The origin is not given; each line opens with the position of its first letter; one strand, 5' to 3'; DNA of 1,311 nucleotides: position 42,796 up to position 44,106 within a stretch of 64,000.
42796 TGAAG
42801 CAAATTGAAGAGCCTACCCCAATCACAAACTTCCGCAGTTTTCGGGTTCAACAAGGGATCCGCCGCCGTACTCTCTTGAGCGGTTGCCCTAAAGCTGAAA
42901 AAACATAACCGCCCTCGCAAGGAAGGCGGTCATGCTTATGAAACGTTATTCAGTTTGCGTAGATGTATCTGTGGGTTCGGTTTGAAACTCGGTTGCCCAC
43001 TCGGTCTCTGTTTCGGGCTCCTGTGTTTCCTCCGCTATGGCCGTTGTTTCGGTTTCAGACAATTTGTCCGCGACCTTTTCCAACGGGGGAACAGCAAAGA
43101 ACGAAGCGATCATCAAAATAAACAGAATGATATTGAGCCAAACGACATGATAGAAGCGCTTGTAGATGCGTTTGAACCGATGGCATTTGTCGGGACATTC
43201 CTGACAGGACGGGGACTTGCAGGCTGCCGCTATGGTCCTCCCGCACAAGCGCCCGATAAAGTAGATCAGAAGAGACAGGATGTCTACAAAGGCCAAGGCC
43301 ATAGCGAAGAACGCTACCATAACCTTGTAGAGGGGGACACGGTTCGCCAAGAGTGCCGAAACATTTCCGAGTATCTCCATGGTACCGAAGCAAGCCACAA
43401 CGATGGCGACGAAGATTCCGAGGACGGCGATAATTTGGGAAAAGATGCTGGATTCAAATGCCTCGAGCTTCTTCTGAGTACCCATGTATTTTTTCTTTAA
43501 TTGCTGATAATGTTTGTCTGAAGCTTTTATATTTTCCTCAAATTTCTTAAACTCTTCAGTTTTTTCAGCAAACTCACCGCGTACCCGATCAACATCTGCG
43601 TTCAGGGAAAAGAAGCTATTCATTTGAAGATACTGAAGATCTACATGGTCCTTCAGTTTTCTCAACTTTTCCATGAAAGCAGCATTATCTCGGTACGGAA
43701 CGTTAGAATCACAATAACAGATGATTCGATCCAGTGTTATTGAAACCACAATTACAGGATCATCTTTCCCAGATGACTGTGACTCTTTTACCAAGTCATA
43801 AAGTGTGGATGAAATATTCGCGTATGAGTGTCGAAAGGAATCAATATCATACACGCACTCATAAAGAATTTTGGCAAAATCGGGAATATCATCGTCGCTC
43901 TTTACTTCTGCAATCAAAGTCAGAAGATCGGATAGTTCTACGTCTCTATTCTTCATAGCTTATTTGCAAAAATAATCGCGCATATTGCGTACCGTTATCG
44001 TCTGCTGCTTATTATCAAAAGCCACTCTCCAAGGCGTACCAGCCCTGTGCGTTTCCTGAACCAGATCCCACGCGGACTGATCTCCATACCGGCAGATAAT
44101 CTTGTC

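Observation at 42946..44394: Panacea (DUF4065) antitoxin-like gene coupled to an uncharacterised 336-aa three-TM protein: candidate new PanAT-type toxin or Abi effector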

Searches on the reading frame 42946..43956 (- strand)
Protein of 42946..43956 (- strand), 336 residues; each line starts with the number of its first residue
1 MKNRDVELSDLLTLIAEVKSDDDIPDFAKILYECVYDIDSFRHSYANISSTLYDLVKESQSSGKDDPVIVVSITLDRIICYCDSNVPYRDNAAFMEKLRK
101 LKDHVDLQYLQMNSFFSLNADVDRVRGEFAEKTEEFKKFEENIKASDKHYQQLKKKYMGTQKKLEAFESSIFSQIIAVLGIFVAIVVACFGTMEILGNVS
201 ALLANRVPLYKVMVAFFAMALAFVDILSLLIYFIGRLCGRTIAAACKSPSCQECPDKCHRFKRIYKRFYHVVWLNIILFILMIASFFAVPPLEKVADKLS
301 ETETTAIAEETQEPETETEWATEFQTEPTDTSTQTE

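Call 3: search_protein_families(library=pfam, proteins=[window:42946-43956:-], max_evalue=1)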
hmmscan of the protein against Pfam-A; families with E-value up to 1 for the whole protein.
window:42946-43956:- (336 aa): 10 families
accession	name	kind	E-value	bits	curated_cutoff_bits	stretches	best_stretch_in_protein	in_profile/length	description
PF20990.2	DUF2207_C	-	8.1e-05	22.9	33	1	122-263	91-208/247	Predicted membrane protein (DUF2207) C-terminal domain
PF14487.12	DarT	-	0.00042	20.5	22.5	1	45-131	64-153/201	ssDNA thymidine ADP-ribosyltransferase, DarT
PF24999.1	LAMB4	-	0.0066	16.7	27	1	94-130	13-49/66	Laminin subunit beta-4-like domain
PF04891.17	NifQ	-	0.014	16.3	27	1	231-257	128-154/159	NifQ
PF21222.2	Lamp2_2nd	-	0.014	15.6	27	1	220-236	8-24/32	Lysosome-associated membrane glycoprotein 2, transmembrane segment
PF13870.11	CCDC113_CCDC96_CC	-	0.02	15.1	31.6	1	93-170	24-99/177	CCDC113/CCDC96, coiled-coil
PF11712.13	Vma12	-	0.037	14.4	25.5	1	131-201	18-101/137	Endoplasmic reticulum-based factor for assembly of V-ATPase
PF15136.11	UPF0449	-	0.1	13.6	27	0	64-144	27-93/98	Uncharacterised protein family UPF0449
PF01956.21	EMC3_TMCO1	-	0.15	12.3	27.1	1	125-234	49-112/169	Integral membrane protein EMC3/TMCO1-like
PF10779.14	XhlA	-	0.2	12.3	34.7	1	137-188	14-65/67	Haemolysin XhlA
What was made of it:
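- On Holin / pinholin: XhlA at 12.3 bits against a cutoff of 34.7 (call 3).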

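Call 4: search_protein_families(library=padloc, proteins=[window:42946-43956:-], max_evalue=1)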
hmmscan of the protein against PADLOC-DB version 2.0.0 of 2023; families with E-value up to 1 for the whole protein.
window:42946-43956:- (336 aa): 1 family
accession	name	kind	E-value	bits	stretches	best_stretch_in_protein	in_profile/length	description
PDLC00079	GajA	-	0.0011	15.9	1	47-176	63-190/702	AAA ATPase domain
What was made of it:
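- On Catalogued antiphage defence systems (PADLOC-DB v2): PanT: only a GajA coiled-coil noise hit, E 0.0011, 15.9 bits (call 4).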

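Call 5: search_protein_families(library=phrogs, proteins=[window:42946-43956:-], max_evalue=1)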
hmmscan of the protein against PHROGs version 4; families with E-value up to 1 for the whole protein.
window:42946-43956:- (336 aa): 9 families
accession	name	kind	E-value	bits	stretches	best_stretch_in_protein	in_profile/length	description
phrog_5763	-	unknown function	3.9e-26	92.9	1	30-283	35-269/283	-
phrog_38724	-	unknown function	0.00034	21.3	1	162-240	174-254/307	-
phrog_2990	-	unknown function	0.0015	19.7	1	131-193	58-120/133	-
phrog_1193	-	other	0.01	16.8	1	131-191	10-68/76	hemolysin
phrog_25664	-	unknown function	0.022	15.5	0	111-196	118-201/227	-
phrog_14626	-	unknown function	0.05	14.9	1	188-260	45-117/121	-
phrog_10613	-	tail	0.096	13.5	1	112-169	23-80/237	tail length tape measure protein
phrog_10776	-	unknown function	0.16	11.3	1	142-192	257-305/674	-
phrog_4704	-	tail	0.23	11.1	1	118-170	29-81/625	tail length tape measure protein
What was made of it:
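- Weak sub-threshold hits to XhlA/hemolysin models over the stalk region (calls 3, 5).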

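Call 6: search_protein_families(library=ncbifam, proteins=[window:42946-43956:-], max_evalue=1)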
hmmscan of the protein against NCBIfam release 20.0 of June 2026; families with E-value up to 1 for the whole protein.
window:42946-43956:- (336 aa): 5 families
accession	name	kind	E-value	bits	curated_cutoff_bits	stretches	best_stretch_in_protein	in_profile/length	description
NF008077.0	PRK10815.1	equivalog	0.0093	14.7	497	1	254-316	181-243/488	two-component system sensor histidine kinase PhoQ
NF049893.1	spr0155_permease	equivalog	0.011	16.1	120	1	116-190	14-87/165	ABC transporter permease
NF033887.1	conj_TraX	equivalog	0.037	13.6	100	1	126-189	33-99/163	conjugal transfer protein TraX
TIGR02168.1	SMC_prok_B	equivalog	0.058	11.1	567.35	1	113-169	344-400/1181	chromosome segregation protein SMC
NF052507.1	BA5345_fam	subfamily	0.12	12.5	40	1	139-200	92-152/181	BA5345 family protein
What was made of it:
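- Tried and rejected: These were DUF2207_C, DarT, GajA, SMC and XhlA, and all score below their curated cutoffs (calls 3, 4, 6).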

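Call 9: find_homologous_proteins(query=window:42946-43956:-)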
Query window:42946-43956:- (336 aa): 8 proteins with E <= 0.001 among 3340 candidates.
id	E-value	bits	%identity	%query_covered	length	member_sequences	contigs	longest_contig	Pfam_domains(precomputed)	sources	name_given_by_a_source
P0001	1.2e-213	726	97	100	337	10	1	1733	-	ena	-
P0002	1.4e-185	634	87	100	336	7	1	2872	-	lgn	-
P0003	2.2e-151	522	72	100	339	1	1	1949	-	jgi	jgi:hypothetical protein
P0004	8.9e-90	319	48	98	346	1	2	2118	-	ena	-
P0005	6.2e-89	317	48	100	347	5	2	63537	-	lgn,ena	-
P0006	4.3e-79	284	46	99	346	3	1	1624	-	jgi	jgi:hypothetical protein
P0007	1.9e-78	282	45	99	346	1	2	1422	-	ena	-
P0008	6.4e-74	267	45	94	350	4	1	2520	-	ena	-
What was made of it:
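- Tried and rejected: The word-indexed homologue search with the single protein found only 8 clusters (call 9), which wrongly suggested a very rare family.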

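Call 10: search_dna_similar(query=window:42946-43956:-, collection=phages, mode=protein, max_rows=40)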
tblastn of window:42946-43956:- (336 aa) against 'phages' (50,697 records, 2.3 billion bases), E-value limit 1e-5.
Records with a match: 1; places in all: 1; records where one place covers at least 80% of the query: 0.
Best place of each record, by identity: <60% 1.
By first word of the organism name: Bacteriophage 1.
By host as written in the record: - 1.
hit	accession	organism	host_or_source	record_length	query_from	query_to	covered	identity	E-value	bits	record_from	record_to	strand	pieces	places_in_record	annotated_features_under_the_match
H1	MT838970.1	Bacteriophage sp.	human fecal samples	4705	33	243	63%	25.5%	3e-6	55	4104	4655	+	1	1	record has no annotation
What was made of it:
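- Tried and rejected: tblastn against GenBank phages gave one weak, unannotated hit (call 10).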

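Call 12: find_encoding_contigs(protein=P0005, flank=8000)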
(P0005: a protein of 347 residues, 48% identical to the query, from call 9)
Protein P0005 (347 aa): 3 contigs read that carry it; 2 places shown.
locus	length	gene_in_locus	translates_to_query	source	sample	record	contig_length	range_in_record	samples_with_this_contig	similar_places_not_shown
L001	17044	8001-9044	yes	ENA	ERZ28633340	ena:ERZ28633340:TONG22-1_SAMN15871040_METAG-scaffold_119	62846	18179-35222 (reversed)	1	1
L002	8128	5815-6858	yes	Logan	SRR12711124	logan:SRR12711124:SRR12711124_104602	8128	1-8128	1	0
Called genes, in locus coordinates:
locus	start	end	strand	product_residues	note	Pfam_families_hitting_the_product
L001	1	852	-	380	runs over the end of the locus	PF14659:Phage_int_SAM_3, PF00589:Phage_integrase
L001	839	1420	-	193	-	PF13560:HTH_31 (weak), PF01381:HTH_3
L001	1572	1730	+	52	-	-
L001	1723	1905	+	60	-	PF12728:HTH_17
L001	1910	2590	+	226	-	-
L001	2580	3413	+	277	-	PF01695:IstB_IS21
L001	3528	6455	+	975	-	-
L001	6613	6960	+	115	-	-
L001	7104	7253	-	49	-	-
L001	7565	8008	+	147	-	PF13274:SocA_Panacea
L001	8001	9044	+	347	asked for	-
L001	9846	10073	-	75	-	PF20075:DUF6471 (weak)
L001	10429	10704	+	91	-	-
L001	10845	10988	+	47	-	-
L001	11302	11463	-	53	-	-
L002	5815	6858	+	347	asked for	-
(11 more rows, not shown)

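Call 20: predict_structure(alignment_id=A1)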
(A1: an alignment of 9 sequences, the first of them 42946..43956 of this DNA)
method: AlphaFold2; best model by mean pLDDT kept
length: 336 residues; sequences in the alignment: 9
mean_pLDDT: 67.4   pTM: 0.41
mean pLDDT of the five models: 67.4, 65.6, 60.1, 58.0, 57.9
residues with pLDDT >= 90: 49; 70-90: 108; 50-70: 102; < 50: 77
segments of 3 or more residues with pLDDT < 50: 239-266, 290-336
pLDDT, mean of each block of 10 residues (from residue 1): 81 87 91 87 82 82 77 94 91 92 91 82 86 86 84 79 65 63 67 59 56 62 63 51 35 37 47 64 58 45 35 32 34 32
secondary structure, 60 per line:
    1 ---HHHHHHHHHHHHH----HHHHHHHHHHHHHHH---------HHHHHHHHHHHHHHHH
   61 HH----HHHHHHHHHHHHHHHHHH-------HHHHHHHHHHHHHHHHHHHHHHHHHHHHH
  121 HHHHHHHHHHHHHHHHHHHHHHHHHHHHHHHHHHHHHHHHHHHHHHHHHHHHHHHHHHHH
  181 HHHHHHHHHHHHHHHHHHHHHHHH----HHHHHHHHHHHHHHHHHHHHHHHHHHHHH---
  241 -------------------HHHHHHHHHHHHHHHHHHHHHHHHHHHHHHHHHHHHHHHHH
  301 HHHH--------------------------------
elements in order: H4-16 H21-35 H45-62 H67-84 H92-204 H209-237 H260-304
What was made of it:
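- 43441..43620 (-): panT residues 113-172: K/E-rich coiled-coil stalk. It is continuous with TM1 in the model, and it is the most variable and indel-rich part of the family. Single helix 92-204 in call 20.
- Checked: One long helix, residues 92-204, running into TM1 (call 20).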

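Call 23: fold_search(model_id=the predicted structure, library=pdb)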
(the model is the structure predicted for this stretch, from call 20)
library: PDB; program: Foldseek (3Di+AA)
matches with E <= 10: 466; with E <= 0.001: 0
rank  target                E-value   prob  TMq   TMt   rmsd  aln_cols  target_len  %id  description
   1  9k7w_E                1.4e-01  0.96  0.17  0.50   6.5       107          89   12  Crystal structure of designed nickel-induced homotrimer C3-Ni1-HH*3-18 (released 2025-10-29)
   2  5aiz                  2.2e-01  0.54  0.13  0.33  10.4       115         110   14  The PIAS-like coactivator Zmiz1 is a direct and selective cofactor of Notch1 in T-cell development and leukemia (released 2015-10-28)
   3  3zta                  2.6e-01  0.75  0.21  0.40   7.4       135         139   15  The bacterial stressosome: a modular system that has been adapted to control secondary messenger signaling (released 2012-02-22)
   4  9k7w_A                3.2e-01  0.91  0.18  0.53   6.2       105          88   10  Crystal structure of designed nickel-induced homotrimer C3-Ni1-HH*3-18 (released 2025-10-29)
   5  8fin_B                4.3e-01  0.44  0.14  0.23   8.6       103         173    9  Multi-state design of two-state switchable hinge proteins (released 2023-08-16)
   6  8e0n_D                5.1e-01  0.66  0.17  0.29   8.3       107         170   10  Homotrimeric variant of tcTRP9, BGL18 (released 2023-04-12)
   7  6xr2_C                6.6e-01  0.60  0.18  0.31   8.5       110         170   11  Computationally designed right-handed alpha/alpha homotrimeric toroid with 3 repeats per subunit (released 2021-07-14)
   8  8kc4                  6.6e-01  0.57  0.17  0.32   6.7       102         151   16  De novo design protein -NA05 (released 2024-08-07)
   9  5h78_A                6.6e-01  0.30  0.13  0.19   8.6       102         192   12  Crystal structure of the PKA-DHR14 fusion protein (released 2017-06-28)
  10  8xyv_B                7.0e-01  0.47  0.16  0.47  13.2       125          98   16  De novo designed protein 0705-5 (released 2024-10-02)
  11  8e0m_G                7.4e-01  0.18  0.15  0.25  11.0       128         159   12  Homotrimeric variant of tcTRP9, BGL15 (released 2023-04-12)
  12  6xr2_D                7.4e-01  0.16  0.13  0.21  13.4       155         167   10  Computationally designed right-handed alpha/alpha homotrimeric toroid with 3 repeats per subunit (released 2021-07-14)
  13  8z7a_C                9.1e-01  0.18  0.14  0.19   9.9       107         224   14  Open Barrel Structure of Translin from Trichoderma virens (released 2025-04-23)
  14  6s40_A                9.1e-01  0.14  0.12  0.16  13.0       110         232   17  Fragment AZ-001 binding at the p53pT387/14-3-3 sigma interface and additional sites (released 2020-06-17)
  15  8e0n_A                9.6e-01  0.44  0.17  0.30   8.6       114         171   11  Homotrimeric variant of tcTRP9, BGL18 (released 2023-04-12)
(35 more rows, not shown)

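Call 26: find_related_loci(query=A1, collection=genome_contigs, flank=6000)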
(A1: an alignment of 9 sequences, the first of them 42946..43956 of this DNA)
Query A1 (336 aa) in genome_contigs; peptide patterns used: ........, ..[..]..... (x = any residue, [..] = any of these).
157 stretches matched a pattern, but none encodes a relative of the query by tblastn (E <= 1e-3).
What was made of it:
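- Tried and rejected: A genome_contigs scan with the close-homologue alignment A1 found nothing (call 26).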

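Call 27: find_related_loci(query=A1, collection=viral_contigs, flank=6000)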
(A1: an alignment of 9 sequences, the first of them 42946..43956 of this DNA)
Query A1 (336 aa) in viral_contigs; peptide patterns used: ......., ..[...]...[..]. (x = any residue, [..] = any of these).
28 stretches matched a pattern; 2 encode a relative of the query (tblastn E <= 1e-3); 2 distinct loci.
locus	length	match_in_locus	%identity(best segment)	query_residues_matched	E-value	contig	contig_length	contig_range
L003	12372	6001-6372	31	97-239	5e-12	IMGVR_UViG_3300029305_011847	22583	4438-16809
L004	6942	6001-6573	25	33-234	2e-7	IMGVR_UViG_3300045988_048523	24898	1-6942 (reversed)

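Call 30: search_protein_representatives(alignment_id=A1)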
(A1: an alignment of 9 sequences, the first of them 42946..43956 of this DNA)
Query: 9 sequences, 346 profile positions. Proteins with E-value up to 0.001 (for the whole library): 1266; up to 1e-10: 363; up to 1e-30: 7. The best 150 are listed.
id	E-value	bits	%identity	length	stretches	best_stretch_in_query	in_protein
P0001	3.7e-177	604.9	-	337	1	1-346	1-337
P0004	1.8e-169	579.6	-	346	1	1-346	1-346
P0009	4.0e-95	335.2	-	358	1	4-346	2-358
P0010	3.8e-78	279.3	-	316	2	150-330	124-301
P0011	1.1e-39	152.8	-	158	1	184-337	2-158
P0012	2.6e-33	131.9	-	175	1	1-163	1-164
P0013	2.1e-31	125.7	-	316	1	4-297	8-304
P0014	3.6e-30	121.6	-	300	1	3-297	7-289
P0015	2.4e-29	118.9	-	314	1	20-296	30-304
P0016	5.0e-29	117.8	-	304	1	3-295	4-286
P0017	5.9e-29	117.6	-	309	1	4-298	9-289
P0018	2.9e-27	112.0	-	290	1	3-295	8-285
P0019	3.5e-27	111.7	-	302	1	4-299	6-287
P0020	1.1e-26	110.1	-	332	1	4-297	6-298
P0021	1.3e-26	109.9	-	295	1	3-297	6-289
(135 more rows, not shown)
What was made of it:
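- The family has 1,266 representative clusters at E <= 1e-3 and 363 at E <= 1e-10, and the listed top matches mostly align full-length (call 30).
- Tried and rejected: The exhaustive profile search corrected this (call 30).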

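Call 33: find_related_loci(query=A2, collection=viral_contigs, flank=5000)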
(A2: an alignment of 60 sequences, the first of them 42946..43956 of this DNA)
Query A2 (336 aa) in viral_contigs; peptide patterns used: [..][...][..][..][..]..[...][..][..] (x = any residue, [..] = any of these).
214 stretches matched a pattern; 64 encode a relative of the query (tblastn E <= 1e-3); 64 distinct loci.
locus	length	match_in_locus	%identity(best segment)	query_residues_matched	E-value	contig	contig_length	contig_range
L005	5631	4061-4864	28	4-287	4e-22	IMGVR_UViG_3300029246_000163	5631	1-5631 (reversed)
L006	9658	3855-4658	28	4-287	4e-22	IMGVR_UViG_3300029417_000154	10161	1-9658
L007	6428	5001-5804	28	4-287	5e-22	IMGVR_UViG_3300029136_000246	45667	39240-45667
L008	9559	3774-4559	26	14-286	9e-22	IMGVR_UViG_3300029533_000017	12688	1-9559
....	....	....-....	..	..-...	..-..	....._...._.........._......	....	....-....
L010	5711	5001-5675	26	19-280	1e-20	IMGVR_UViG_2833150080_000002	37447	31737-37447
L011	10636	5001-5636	28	41-284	1e-17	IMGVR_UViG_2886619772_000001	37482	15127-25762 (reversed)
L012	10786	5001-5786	23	14-283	4e-17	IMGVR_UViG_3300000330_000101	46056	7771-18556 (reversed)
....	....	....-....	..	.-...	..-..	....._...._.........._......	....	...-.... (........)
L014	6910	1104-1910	24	1-283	3e-16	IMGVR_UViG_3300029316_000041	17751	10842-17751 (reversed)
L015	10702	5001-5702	28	3-242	5e-16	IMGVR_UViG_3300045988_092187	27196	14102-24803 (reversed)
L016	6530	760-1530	25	1-284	3e-15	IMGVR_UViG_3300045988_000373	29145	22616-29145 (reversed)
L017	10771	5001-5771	25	1-284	3e-15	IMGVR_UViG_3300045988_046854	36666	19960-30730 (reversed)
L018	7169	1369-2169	24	2-288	2e-14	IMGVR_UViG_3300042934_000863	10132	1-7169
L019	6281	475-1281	27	1-292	3e-14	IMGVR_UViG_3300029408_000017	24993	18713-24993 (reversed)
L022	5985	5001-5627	25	42-255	7e-14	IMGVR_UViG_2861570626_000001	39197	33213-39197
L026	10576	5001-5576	29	74-274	6e-13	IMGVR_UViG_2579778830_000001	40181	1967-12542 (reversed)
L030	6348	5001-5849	24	4-285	2e-12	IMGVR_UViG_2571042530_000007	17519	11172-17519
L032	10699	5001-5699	22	4-256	5e-12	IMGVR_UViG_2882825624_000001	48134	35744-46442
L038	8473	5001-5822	23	22-286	2e-11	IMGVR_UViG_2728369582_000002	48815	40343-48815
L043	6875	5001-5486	26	96-287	9e-10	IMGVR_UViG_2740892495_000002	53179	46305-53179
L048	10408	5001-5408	28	96-241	3e-8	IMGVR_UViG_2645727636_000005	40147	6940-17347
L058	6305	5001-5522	26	39-217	8e-6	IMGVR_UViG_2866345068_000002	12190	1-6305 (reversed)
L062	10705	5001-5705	23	5-238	2e-6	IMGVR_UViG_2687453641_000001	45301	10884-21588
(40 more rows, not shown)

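Call 40: find_homologous_proteins(query=A2, max_evalue=1e-10)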
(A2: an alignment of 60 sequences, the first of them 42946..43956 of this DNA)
Query A2 (60 sequences) (336 aa, profile of the alignment): 10 proteins with E <= 1e-10 among 8000 candidates.
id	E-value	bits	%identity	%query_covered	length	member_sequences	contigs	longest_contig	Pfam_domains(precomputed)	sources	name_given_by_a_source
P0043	1.5e-77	279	25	87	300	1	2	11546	-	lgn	-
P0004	5.4e-73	264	48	98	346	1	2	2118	-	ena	-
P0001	1.6e-68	249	97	100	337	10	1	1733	-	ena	-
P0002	1.8e-66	242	87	100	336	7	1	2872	-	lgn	-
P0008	2.7e-66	242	45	94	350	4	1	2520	-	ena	-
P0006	1.2e-64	236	46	99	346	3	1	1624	-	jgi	jgi:hypothetical protein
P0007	3.0e-64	235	45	99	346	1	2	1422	-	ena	-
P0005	6.2e-64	234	48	100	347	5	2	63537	-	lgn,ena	-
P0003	3.7e-60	222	72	100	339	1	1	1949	-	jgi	jgi:hypothetical protein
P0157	3.6e-44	169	22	67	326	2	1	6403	-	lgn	-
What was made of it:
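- Tried and rejected: The same word-indexed search with the 60-sequence alignment was swamped by low-complexity candidates and added only one protein (call 40).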
